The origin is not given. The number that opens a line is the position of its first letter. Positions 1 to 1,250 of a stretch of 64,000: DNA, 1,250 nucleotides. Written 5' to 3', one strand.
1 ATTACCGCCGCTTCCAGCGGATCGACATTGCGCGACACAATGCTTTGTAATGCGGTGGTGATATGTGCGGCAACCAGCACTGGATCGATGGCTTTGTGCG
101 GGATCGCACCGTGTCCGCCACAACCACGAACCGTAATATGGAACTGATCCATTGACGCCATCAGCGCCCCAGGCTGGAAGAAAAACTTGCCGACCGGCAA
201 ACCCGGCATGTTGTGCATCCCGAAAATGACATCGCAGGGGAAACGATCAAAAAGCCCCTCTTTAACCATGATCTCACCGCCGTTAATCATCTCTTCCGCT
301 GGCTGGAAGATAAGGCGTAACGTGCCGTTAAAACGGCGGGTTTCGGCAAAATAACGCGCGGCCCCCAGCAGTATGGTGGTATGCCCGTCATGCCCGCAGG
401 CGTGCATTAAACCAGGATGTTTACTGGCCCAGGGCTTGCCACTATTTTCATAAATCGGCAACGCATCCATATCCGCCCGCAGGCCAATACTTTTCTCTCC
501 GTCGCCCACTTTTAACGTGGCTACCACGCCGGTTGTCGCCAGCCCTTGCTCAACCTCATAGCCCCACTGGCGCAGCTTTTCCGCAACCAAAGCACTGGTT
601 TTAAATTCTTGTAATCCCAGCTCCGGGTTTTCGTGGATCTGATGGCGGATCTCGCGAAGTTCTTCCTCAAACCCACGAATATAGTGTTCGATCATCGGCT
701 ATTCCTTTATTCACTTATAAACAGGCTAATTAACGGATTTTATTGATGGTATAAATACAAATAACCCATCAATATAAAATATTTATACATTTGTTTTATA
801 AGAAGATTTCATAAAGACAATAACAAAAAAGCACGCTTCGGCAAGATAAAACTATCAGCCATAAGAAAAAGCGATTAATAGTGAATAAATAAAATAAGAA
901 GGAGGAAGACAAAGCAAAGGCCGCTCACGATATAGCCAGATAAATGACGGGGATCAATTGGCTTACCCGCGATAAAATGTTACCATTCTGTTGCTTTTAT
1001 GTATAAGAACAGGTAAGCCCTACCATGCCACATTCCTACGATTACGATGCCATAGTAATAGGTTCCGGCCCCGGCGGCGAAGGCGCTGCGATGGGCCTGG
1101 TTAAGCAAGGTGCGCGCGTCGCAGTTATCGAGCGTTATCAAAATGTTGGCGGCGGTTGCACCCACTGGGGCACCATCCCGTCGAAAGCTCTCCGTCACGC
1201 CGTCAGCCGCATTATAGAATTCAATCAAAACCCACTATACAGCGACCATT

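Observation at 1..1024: An M20D amidohydrolase gene and AT-rich spacer where K-12 has fabR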

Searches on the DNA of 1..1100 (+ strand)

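Call 4: search_dna_similar(query=window:1-1100:+, collection=ecoli_genomes, mode=near, max_rows=30)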
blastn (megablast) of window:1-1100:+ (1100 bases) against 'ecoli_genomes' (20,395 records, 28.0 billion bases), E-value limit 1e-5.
Records with a match: 5425; places in all: 5431; records where one place covers at least 80% of the query: 1507.
Genomes with a match: 5425 of 5426; with a place that covers at least 80% of the query: 1507. Places per genome that has any: lowest 1, median 1, highest 2. On chromosomes: 5429 places; on plasmids: 2.
Best place of each record, by identity: >=99% 1407; 95-99% 4017; 90-95% 1.
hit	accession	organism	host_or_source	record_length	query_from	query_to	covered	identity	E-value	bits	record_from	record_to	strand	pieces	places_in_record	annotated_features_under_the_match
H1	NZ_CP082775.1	Escherichia coli O25:H4 strain CU568-3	Homo sapiens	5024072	1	1100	100%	100.0%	0e+0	2049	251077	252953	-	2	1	IS1-like element IS1A family transposase | M20 aminoacylase family protein | sthA: Si-specific NAD(P)(+) transhydrogenase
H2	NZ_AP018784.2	Escherichia coli strain SK1144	-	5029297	1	1100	100%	100.0%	0e+0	2032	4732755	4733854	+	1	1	M20 aminoacylase family protein | sthA: Si-specific NAD(P)(+) transhydrogenase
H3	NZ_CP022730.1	Escherichia coli strain SA186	Homo sapiens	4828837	1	1100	100%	100.0%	0e+0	2032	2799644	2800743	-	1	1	M20 aminoacylase family protein | sthA: Si-specific NAD(P)(+) transhydrogenase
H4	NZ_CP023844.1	Escherichia coli strain 4/1-1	Homo sapiens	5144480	1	1100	100%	100.0%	0e+0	2032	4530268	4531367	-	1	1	M20 aminoacylase family protein | sthA: Si-specific NAD(P)(+) transhydrogenase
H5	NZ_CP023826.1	Escherichia coli strain 4/4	Homo sapiens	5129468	1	1100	100%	100.0%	0e+0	2032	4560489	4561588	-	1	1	M20 aminoacylase family protein | sthA: Si-specific NAD(P)(+) transhydrogenase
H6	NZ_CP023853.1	Escherichia coli strain 2/0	Homo sapiens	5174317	1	1100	100%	100.0%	0e+0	2032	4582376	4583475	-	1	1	M20 aminoacylase family protein | sthA: Si-specific NAD(P)(+) transhydrogenase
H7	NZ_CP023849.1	Escherichia coli strain 4/0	Homo sapiens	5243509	1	1100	100%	100.0%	0e+0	2032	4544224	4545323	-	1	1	M20 aminoacylase family protein | sthA: Si-specific NAD(P)(+) transhydrogenase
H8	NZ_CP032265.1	Escherichia coli strain AR_0089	missing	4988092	1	1100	100%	100.0%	0e+0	2032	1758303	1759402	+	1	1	M20 aminoacylase family protein | sthA: Si-specific NAD(P)(+) transhydrogenase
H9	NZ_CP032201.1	Escherichia coli strain AR_0086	missing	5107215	1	1100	100%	100.0%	0e+0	2032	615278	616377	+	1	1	M20 aminoacylase family protein | sthA: Si-specific NAD(P)(+) transhydrogenase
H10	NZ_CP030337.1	Escherichia coli strain AR_451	missing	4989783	1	1100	100%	100.0%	0e+0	2032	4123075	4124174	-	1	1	M20 aminoacylase family protein | sthA: Si-specific NAD(P)(+) transhydrogenase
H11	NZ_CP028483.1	Escherichia coli strain E41-1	Homo sapiens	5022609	1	1100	100%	100.0%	0e+0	2032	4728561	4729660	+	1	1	M20 aminoacylase family protein | sthA: Si-specific NAD(P)(+) transhydrogenase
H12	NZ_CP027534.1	Escherichia coli strain AR_0081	missing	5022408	1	1100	100%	100.0%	0e+0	2032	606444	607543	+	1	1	M20 aminoacylase family protein | sthA: Si-specific NAD(P)(+) transhydrogenase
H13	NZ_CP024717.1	Escherichia coli strain LS4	Bos mutus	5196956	1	1100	100%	100.0%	0e+0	2032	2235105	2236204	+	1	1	M20 aminoacylase family protein | sthA: Si-specific NAD(P)(+) transhydrogenase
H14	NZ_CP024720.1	Escherichia coli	Bos mutus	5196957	1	1100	100%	100.0%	0e+0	2032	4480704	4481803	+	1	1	M20 aminoacylase family protein | sthA: Si-specific NAD(P)(+) transhydrogenase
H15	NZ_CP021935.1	Escherichia coli strain AR_0055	missing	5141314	1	1100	100%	100.0%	0e+0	2032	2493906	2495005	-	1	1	M20 aminoacylase family protein | sthA: Si-specific NAD(P)(+) transhydrogenase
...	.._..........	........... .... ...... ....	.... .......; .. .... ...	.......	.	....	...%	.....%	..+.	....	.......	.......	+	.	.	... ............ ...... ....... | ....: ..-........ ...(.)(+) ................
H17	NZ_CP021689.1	Escherichia coli strain AR_0058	missing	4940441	1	1100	100%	100.0%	0e+0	2032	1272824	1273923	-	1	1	M20 aminoacylase family protein | sthA: Si-specific NAD(P)(+) transhydrogenase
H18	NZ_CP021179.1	Escherichia coli strain 81009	Homo sapiens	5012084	1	1100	100%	100.0%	0e+0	2032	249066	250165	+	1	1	M20 aminoacylase family protein | sthA: Si-specific NAD(P)(+) transhydrogenase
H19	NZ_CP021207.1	Escherichia coli strain strain Z247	Homo sapiens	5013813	1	1100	100%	100.0%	0e+0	2032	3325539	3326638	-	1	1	M20 aminoacylase family protein | sthA: Si-specific NAD(P)(+) transhydrogenase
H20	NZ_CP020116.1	Escherichia coli strain AR_0104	missing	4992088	1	1100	100%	100.0%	0e+0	2032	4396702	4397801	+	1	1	M20 aminoacylase family protein | sthA: Si-specific NAD(P)(+) transhydrogenase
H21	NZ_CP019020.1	Escherichia coli strain Ecol_244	Homo sapiens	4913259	1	1100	100%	100.0%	0e+0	2032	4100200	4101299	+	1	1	M20 aminoacylase family protein | sthA: Si-specific NAD(P)(+) transhydrogenase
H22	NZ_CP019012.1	Escherichia coli strain Ecol_AZ161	Homo sapiens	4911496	1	1100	100%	100.0%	0e+0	2032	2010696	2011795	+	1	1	M20 aminoacylase family protein | sthA: Si-specific NAD(P)(+) transhydrogenase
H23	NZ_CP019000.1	Escherichia coli strain Ecol_AZ153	Homo sapiens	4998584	1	1100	100%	100.0%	0e+0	2032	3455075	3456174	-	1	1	M20 aminoacylase family protein | sthA: Si-specific NAD(P)(+) transhydrogenase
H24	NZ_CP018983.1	Escherichia coli strain Ecol_867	Homo sapiens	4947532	1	1100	100%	100.0%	0e+0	2032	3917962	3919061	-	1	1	M20 aminoacylase family protein | sthA: Si-specific NAD(P)(+) transhydrogenase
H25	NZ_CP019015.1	Escherichia coli strain Ecol_AZ162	Homo sapiens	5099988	1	1100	100%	100.0%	0e+0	2032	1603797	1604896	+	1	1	M20 aminoacylase family protein | sthA: Si-specific NAD(P)(+) transhydrogenase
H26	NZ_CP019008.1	Escherichia coli strain Ecol_AZ159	Homo sapiens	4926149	1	1100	100%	100.0%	0e+0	2032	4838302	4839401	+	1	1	M20 aminoacylase family protein | sthA: Si-specific NAD(P)(+) transhydrogenase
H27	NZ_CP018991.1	Escherichia coli strain Ecol_AZ146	Homo sapiens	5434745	1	1100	100%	100.0%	0e+0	2032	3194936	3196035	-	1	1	M20 aminoacylase family protein | sthA: Si-specific NAD(P)(+) transhydrogenase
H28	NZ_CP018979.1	Escherichia coli strain Ecol_656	Homo sapiens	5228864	1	1100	100%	100.0%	0e+0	2032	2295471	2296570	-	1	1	M20 aminoacylase family protein | sthA: Si-specific NAD(P)(+) transhydrogenase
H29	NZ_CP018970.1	Escherichia coli strain Ecol_542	Homo sapiens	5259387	1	1100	100%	100.0%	0e+0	2032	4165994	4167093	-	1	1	M20 aminoacylase family protein | sthA: Si-specific NAD(P)(+) transhydrogenase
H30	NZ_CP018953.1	Escherichia coli strain Ecol_276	Homo sapiens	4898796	1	1100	100%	100.0%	0e+0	2032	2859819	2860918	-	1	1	M20 aminoacylase family protein | sthA: Si-specific NAD(P)(+) transhydrogenase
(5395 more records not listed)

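Call 5: get_annotated_region(hit=H2, flank=12000)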
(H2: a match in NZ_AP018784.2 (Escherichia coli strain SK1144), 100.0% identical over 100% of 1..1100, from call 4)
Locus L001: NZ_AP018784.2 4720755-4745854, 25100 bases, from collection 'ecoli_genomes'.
description: Escherichia coli strain SK1144 chromosome, complete genome
organism: Escherichia coli strain SK1144 (NCBI taxid 562)
replicon: chromosome; assembly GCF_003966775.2
host: -; source: -; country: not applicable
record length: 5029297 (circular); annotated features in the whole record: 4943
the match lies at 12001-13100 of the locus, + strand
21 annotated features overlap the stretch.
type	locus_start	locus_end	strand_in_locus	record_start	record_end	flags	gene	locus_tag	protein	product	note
rRNA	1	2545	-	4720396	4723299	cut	-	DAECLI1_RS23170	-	23S ribosomal RNA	-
tRNA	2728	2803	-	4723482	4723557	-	-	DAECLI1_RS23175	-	tRNA-Ala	-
tRNA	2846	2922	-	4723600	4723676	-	-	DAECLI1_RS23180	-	tRNA-Ile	-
rRNA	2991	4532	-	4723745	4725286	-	-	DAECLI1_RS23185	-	16S ribosomal RNA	-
CDS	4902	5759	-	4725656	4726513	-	murI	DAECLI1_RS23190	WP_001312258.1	glutamate racemase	-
CDS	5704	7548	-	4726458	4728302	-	btuB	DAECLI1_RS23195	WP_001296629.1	TonB-dependent vitamin B12 receptor BtuB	-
riboswitch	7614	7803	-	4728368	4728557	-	-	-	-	riboswitch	cobalamin riboswitch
CDS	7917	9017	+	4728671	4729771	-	trmA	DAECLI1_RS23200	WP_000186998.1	tRNA (uridine(54)-C5)-methyltransferase TrmA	-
CDS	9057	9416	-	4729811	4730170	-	yijD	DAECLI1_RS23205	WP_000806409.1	YijD family membrane protein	-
CDS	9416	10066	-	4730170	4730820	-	fabR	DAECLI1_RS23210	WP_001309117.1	HTH-type transcriptional repressor FabR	-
CDS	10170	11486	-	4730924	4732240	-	-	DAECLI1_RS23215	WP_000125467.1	citrate-proton symporter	-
CDS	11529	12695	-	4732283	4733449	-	-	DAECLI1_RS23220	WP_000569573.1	M20 aminoacylase family protein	-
CDS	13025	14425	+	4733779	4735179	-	sthA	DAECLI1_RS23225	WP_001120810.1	Si-specific NAD(P)(+) transhydrogenase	-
CDS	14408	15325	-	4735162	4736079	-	oxyR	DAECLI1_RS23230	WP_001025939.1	DNA-binding transcriptional regulator OxyR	-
CDS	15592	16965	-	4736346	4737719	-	argH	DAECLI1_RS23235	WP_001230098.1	argininosuccinate lyase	-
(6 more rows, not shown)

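Call 22: search_dna_similar(query=L001:10150-12960:+, collection=ecoli_genomes, mode=near, max_rows=60, rows=spread)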
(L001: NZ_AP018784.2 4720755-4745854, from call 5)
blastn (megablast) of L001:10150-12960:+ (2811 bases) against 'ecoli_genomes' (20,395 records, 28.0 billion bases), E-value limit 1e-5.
Records with a match: 5425; places in all: 5428; records where one place covers at least 80% of the query: 1505.
Genomes with a match: 5425 of 5426; with a place that covers at least 80% of the query: 1505. Places per genome that has any: lowest 1, median 1, highest 2. On chromosomes: 5426 places; on plasmids: 2.
Best place of each record, by identity: >=99% 4347; 95-99% 680; 90-95% 398.
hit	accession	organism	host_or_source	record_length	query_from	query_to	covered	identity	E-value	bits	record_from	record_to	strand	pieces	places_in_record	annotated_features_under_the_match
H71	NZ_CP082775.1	Escherichia coli O25:H4 strain CU568-3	Homo sapiens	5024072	1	2811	100%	100.0%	0e+0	5209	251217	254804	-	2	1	citrate-proton symporter | M20 aminoacylase family protein | IS1-like element IS1A family transposase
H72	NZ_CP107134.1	Escherichia coli strain S6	human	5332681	1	2811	100%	100.0%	0e+0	5192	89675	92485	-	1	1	citrate-proton symporter | M20 aminoacylase family protein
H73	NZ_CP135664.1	Escherichia coli strain TUM9975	missing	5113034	1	2811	100%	100.0%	0e+0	5192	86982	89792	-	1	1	citrate-proton symporter | M20 aminoacylase family protein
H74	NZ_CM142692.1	Escherichia coli strain UID2309220015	Homo sapiens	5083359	1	2811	100%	100.0%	0e+0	5192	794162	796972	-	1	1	citrate-proton symporter | M20 aminoacylase family protein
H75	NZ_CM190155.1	Escherichia coli strain 20409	Homo sapiens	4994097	1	2811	100%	100.0%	0e+0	5192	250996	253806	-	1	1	citrate-proton symporter | M20 aminoacylase family protein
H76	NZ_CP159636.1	Escherichia coli strain Z135-1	hospital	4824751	1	2811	100%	100.0%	0e+0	5186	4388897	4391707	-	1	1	citrate-proton symporter | M20 aminoacylase family protein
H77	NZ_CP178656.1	Escherichia coli strain VTB96929v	Chicken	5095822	1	2811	100%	99.3%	0e+0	5086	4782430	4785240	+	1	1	citrate-proton symporter | M20 aminoacylase family protein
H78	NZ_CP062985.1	Escherichia coli UTI89 strain UTI89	Homo sapiens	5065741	1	2811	100%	98.6%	0e+0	4981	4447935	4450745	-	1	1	citrate-proton symporter | M20 aminoacylase family protein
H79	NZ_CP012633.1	Escherichia coli strain SF-166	Homo sapiens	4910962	1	2811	100%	98.6%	0e+0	4975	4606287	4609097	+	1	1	citrate-proton symporter | M20 aminoacylase family protein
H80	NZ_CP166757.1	Escherichia coli strain CRE287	Homo sapiens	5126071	1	2811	100%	98.6%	0e+0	4975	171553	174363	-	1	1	citrate-proton symporter | M20 aminoacylase family protein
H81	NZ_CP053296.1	Escherichia coli strain M1/5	Homo sapiens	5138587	1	2811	100%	98.5%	0e+0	4964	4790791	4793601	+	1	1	citrate-proton symporter | M20 aminoacylase family protein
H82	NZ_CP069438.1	Escherichia coli strain FDAARGOS_1260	Homo sapiens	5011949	1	2811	100%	98.2%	0e+0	4903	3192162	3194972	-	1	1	citrate-proton symporter | M20 aminoacylase family protein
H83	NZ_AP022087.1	Escherichia coli strain WP4-S18-ESBL-07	-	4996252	1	2811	100%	94.9%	0e+0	4397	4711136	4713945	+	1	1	citrate-proton symporter | M20 aminoacylase family protein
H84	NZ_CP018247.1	Escherichia coli strain 7784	Cattle faeces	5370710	1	2811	100%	94.0%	0e+0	4261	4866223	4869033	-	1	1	citrate-proton symporter | M20 aminoacylase family protein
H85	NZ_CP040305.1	Escherichia coli strain HB6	cattle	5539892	1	2811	100%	94.0%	0e+0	4261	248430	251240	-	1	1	citrate-proton symporter | M20 aminoacylase family protein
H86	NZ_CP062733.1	Escherichia coli O157:H7 strain Z1767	Bovine Faeces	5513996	1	2811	100%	94.0%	0e+0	4261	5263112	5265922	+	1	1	citrate-proton symporter | M20 aminoacylase family protein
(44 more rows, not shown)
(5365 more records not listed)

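Call 26: get_annotated_region(hit=H86, flank=1500)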
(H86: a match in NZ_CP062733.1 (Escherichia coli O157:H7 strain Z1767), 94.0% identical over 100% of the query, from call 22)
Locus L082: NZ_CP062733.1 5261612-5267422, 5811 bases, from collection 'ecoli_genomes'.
description: Escherichia coli O157:H7 strain Z1767 chromosome, complete genome
organism: Escherichia coli O157:H7 strain Z1767 (NCBI taxid 83334)
replicon: chromosome; assembly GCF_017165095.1
host: -; source: Bovine Faeces; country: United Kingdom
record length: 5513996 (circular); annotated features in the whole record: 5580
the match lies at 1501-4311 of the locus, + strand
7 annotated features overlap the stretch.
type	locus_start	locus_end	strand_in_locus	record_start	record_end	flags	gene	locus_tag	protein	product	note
CDS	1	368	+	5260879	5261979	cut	trmA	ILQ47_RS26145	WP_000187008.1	tRNA (uridine(54)-C5)-methyltransferase TrmA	-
CDS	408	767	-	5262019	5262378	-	yijD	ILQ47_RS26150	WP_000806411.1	YijD family membrane protein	-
CDS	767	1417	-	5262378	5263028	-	fabR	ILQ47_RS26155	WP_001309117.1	HTH-type transcriptional repressor FabR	-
CDS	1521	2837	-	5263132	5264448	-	-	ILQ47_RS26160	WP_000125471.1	citrate-proton symporter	-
CDS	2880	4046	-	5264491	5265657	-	-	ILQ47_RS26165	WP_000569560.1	M20 aminoacylase family protein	-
CDS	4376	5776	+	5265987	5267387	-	sthA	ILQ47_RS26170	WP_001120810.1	Si-specific NAD(P)(+) transhydrogenase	-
CDS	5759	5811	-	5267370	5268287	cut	oxyR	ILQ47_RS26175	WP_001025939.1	DNA-binding transcriptional regulator OxyR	-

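Call 27: get_annotated_region(hit=H83, flank=1500)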
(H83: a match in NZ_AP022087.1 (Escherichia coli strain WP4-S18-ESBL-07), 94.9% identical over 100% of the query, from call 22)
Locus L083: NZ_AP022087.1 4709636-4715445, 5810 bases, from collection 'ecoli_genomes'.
description: Escherichia coli strain WP4-S18-ESBL-07 chromosome, complete genome
organism: Escherichia coli strain WP4-S18-ESBL-07 (NCBI taxid 562)
replicon: chromosome; assembly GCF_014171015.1
host: -; source: -; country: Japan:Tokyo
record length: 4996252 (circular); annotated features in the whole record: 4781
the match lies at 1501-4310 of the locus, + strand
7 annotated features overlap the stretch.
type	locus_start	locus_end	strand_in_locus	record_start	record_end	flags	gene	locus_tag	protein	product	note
CDS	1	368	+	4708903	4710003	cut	trmA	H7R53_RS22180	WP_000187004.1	tRNA (uridine(54)-C5)-methyltransferase TrmA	-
CDS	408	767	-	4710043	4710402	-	yijD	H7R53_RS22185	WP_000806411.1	YijD family membrane protein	-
CDS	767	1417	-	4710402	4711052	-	fabR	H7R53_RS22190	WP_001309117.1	HTH-type transcriptional repressor FabR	-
CDS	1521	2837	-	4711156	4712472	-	-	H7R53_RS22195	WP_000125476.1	citrate-proton symporter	-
CDS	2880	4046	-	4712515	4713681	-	-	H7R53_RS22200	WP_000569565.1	M20 aminoacylase family protein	-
CDS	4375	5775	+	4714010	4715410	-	sthA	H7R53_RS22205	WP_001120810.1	Si-specific NAD(P)(+) transhydrogenase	-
CDS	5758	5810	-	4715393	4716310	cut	oxyR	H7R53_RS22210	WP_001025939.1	DNA-binding transcriptional regulator OxyR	-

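Call 50: search_rna_families(source=L001, start=9900, end=13100, threshold=evalue, max_evalue=1)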
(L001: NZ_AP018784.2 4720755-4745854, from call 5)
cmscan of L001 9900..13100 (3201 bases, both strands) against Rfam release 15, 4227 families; matches with E-value up to 1: 0.
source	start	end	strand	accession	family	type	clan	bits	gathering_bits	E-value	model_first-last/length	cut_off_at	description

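Call 68: search_dna_similar(query=L001:10250-11486:+, collection=ecoli_genomes, mode=near, max_rows=45, rows=spread)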
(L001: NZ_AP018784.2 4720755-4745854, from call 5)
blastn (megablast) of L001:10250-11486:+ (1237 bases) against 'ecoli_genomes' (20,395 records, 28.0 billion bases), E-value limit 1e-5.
Records with a match: 1507; places in all: 1507; records where one place covers at least 80% of the query: 1507.
Genomes with a match: 1507 of 5426; with a place that covers at least 80% of the query: 1507. Places per genome that has any: lowest 1, median 1, highest 1. On chromosomes: 1505 places; on plasmids: 2.
Best place of each record, by identity: >=99% 560; 95-99% 524; 90-95% 423.
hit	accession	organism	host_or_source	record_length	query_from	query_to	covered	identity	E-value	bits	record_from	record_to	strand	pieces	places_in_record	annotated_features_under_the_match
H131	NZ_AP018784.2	Escherichia coli strain SK1144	-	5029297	1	1237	100%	100.0%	0e+0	2285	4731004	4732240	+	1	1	citrate-proton symporter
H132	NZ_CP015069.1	Escherichia coli strain Ecol_743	Homo sapiens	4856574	1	1237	100%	100.0%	0e+0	2285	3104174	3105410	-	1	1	citrate-proton symporter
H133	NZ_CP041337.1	Escherichia coli strain CCUG 73778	Homo sapiens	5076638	1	1237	100%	100.0%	0e+0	2285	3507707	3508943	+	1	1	citrate-proton symporter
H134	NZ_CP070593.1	Escherichia coli strain ESC53083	Homo sapiens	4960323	1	1237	100%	100.0%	0e+0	2285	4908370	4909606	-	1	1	citrate-proton symporter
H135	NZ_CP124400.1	Escherichia coli strain AVS0528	wastewater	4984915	1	1237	100%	100.0%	0e+0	2285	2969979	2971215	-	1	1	citrate-proton symporter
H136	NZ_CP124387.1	Escherichia coli strain AVS0972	wastewater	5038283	1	1237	100%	100.0%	0e+0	2285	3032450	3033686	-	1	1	citrate-proton symporter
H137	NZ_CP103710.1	Escherichia coli O25b:H4-ST131 strain ST131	Homo sapiens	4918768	1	1237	100%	100.0%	0e+0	2285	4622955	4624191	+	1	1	citrate-proton symporter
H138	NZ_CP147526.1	Escherichia coli strain GN03449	Homo sapiens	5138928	1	1237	100%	100.0%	0e+0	2285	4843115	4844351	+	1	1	citrate-proton symporter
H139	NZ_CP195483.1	Escherichia coli strain 21AR0807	Homo sapiens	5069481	1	1237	100%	100.0%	0e+0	2285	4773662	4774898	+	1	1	citrate-proton symporter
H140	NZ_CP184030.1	Escherichia coli strain 1436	Homo sapiens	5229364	1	1237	100%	100.0%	0e+0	2285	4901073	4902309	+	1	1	citrate-proton symporter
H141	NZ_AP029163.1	Escherichia coli strain KA0011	-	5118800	1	1237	100%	100.0%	0e+0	2285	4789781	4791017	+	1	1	citrate-proton symporter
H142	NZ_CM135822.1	Escherichia coli strain FXCREC028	Homo sapiens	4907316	1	1237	100%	100.0%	0e+0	2285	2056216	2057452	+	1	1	citrate-proton symporter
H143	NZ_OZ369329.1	Escherichia coli strain Esc19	not applicable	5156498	1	1237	100%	100.0%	0e+0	2285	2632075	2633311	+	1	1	citrate-proton symporter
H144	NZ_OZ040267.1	Escherichia coli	-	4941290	1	1237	100%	100.0%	0e+0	2285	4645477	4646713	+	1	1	citrate-proton symporter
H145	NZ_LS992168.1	Escherichia coli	-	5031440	1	1237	100%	100.0%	0e+0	2285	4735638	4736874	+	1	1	citrate-proton symporter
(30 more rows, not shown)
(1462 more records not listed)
